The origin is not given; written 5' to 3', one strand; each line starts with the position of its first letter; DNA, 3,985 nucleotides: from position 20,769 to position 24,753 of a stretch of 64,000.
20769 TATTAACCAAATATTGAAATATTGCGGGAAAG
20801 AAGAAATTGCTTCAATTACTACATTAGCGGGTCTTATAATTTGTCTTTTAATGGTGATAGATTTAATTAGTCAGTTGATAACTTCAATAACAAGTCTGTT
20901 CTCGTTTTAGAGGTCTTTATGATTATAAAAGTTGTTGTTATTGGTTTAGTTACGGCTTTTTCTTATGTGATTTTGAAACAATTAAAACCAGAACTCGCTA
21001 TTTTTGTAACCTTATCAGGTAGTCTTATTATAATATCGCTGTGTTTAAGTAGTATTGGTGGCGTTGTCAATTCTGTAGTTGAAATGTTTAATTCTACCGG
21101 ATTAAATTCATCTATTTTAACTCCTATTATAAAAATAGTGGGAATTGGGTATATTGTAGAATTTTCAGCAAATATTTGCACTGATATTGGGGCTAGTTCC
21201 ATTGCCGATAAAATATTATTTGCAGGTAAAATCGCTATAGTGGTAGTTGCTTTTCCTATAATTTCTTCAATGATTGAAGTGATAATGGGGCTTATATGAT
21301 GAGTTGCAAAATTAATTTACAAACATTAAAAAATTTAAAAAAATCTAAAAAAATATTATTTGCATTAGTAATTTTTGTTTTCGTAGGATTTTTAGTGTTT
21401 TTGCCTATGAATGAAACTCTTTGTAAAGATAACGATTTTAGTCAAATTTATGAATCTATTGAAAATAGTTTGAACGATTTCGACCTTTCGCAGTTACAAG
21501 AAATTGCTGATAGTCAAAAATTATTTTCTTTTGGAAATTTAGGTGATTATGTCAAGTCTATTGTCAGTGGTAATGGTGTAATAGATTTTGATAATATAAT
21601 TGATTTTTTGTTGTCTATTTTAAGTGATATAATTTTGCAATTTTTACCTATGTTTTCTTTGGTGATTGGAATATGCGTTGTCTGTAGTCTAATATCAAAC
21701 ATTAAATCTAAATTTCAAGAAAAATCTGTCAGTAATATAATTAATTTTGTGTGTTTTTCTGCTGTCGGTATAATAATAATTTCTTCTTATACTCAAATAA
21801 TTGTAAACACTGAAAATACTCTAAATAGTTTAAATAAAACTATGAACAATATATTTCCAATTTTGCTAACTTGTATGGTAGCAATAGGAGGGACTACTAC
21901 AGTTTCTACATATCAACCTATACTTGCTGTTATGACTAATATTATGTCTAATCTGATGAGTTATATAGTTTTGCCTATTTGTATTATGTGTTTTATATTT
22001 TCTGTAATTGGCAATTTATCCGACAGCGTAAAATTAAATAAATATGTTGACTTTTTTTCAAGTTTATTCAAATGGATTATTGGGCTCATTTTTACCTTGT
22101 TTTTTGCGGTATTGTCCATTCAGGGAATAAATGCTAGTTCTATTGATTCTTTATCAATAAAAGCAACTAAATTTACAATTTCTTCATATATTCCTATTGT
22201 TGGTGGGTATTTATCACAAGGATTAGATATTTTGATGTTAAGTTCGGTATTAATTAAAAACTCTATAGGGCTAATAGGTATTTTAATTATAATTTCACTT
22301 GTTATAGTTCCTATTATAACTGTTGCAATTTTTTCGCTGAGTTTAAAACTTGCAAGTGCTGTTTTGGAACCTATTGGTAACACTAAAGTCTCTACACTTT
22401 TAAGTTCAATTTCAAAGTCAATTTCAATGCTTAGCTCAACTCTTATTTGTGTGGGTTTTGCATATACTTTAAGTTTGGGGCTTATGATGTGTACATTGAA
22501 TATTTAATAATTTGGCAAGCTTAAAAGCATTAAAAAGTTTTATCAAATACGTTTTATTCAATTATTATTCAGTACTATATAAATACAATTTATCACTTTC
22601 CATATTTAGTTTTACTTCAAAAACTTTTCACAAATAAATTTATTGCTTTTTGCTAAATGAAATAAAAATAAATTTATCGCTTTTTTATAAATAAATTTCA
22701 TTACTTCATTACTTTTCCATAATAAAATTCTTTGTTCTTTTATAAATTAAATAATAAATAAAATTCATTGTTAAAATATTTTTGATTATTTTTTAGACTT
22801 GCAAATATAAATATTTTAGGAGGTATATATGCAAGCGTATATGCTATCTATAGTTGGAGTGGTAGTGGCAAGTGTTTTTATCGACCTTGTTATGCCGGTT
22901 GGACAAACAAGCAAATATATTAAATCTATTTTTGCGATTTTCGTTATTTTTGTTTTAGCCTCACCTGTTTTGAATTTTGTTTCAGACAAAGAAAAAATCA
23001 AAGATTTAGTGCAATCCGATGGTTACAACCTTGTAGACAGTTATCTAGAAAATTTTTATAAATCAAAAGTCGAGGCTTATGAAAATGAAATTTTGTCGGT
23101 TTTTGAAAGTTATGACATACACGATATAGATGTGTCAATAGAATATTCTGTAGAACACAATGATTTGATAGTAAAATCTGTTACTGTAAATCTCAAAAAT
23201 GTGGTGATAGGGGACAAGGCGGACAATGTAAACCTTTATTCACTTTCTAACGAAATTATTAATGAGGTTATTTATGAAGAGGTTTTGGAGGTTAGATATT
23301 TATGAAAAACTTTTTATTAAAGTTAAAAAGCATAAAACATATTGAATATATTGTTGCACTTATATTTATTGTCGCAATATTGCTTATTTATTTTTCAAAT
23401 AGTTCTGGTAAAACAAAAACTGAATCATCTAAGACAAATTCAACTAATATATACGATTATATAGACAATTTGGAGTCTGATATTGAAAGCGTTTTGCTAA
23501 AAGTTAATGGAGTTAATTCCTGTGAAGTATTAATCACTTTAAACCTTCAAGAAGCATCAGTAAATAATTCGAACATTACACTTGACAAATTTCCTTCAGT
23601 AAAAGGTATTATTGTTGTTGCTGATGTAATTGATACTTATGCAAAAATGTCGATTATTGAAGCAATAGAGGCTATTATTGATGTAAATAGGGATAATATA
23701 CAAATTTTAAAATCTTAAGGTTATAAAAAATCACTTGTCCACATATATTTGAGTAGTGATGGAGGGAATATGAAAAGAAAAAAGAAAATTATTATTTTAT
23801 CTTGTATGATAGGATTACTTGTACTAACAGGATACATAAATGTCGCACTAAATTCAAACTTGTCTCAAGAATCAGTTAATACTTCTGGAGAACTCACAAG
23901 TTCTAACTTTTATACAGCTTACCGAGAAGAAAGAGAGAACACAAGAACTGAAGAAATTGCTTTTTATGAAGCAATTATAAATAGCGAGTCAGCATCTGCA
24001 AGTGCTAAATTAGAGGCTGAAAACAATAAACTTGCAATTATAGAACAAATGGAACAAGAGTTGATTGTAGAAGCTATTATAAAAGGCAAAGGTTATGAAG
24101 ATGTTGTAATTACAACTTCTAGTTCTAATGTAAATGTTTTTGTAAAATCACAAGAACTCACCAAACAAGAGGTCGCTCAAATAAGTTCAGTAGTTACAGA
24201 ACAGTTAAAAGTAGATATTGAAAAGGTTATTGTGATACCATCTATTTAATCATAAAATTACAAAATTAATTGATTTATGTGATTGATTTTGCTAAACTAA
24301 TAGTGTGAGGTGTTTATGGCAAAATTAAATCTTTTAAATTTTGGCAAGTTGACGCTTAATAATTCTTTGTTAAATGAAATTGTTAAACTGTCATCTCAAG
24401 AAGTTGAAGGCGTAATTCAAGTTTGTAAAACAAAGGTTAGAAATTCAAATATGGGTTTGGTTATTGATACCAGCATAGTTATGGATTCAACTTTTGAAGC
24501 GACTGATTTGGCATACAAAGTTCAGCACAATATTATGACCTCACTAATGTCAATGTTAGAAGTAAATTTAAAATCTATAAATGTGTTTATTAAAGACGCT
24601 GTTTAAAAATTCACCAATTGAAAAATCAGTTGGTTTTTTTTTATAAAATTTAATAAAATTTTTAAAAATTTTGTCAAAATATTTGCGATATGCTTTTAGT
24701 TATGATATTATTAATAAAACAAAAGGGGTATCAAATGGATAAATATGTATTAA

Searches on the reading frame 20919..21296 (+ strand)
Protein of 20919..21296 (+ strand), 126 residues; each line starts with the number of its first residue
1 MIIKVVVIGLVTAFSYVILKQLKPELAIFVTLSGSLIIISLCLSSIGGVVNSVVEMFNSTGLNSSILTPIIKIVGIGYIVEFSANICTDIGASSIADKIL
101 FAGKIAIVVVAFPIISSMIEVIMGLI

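Call 57: search_protein_families(library=pfam, proteins=[window:20919-21296:+], max_evalue=0.00001)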
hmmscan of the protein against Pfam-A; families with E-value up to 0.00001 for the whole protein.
window:20919-21296:+ (126 aa): 1 family
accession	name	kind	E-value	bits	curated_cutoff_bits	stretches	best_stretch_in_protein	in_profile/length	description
PF06686.16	SpoIIIAC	-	2.7e-24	85.5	24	2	70-124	1-55/56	Stage III sporulation protein AC/AD protein family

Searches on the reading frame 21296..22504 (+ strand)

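Call 57: search_protein_families(library=pfam, proteins=[window:21296-22504:+], max_evalue=0.00001)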
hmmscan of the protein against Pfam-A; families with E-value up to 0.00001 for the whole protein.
window:21296-22504:+ (403 aa): 1 family
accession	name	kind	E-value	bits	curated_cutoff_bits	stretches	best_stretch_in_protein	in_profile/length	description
PF09546.15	Spore_III_AE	-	3.8e-69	233.8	27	1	82-398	3-318/321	Stage III sporulation protein AE (spore_III_AE)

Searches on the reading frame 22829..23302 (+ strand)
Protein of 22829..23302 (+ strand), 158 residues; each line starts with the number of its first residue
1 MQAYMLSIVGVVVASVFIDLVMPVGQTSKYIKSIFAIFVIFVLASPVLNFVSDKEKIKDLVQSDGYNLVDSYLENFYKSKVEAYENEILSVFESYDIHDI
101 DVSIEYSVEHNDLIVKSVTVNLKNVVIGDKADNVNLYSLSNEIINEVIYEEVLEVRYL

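Call 57: search_protein_families(library=pfam, proteins=[window:22829-23302:+], max_evalue=0.00001)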
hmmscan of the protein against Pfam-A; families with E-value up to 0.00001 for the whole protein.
window:22829-23302:+ (158 aa): 1 family
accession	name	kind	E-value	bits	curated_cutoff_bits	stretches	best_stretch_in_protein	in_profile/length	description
PF09581.16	Spore_III_AF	-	9e-06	26.3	28.3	0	12-124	4-112/185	Stage III sporulation protein AF (Spore_III_AF)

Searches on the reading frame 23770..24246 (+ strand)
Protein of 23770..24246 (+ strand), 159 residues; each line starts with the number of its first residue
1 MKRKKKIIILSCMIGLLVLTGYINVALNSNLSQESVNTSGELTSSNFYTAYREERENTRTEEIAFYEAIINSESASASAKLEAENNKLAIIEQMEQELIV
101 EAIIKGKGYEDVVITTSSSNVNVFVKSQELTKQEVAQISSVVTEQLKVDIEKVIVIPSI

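Call 57: search_protein_families(library=pfam, proteins=[window:23770-24246:+], max_evalue=0.00001)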
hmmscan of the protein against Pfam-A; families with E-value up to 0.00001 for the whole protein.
window:23770-24246:+ (159 aa): 1 family
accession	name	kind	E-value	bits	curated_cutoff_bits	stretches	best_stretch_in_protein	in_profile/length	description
PF12685.13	SpoIIIAH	-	1.2e-27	97.5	30.6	1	37-155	73-191/191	SpoIIIAH-like protein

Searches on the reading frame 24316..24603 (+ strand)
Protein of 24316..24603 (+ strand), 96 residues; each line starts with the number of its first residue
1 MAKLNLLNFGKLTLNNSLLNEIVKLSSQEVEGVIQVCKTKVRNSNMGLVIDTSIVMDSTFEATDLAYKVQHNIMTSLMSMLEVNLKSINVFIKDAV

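Call 57: search_protein_families(library=pfam, proteins=[window:24316-24603:+], max_evalue=0.00001)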
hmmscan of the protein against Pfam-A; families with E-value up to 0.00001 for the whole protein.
window:24316-24603:+ (96 aa): 1 family
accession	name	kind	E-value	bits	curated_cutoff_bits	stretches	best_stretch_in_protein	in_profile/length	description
PF03780.18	Asp23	-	6.2e-08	33.5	28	0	40-94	51-106/108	Asp23 family, cell envelope-related function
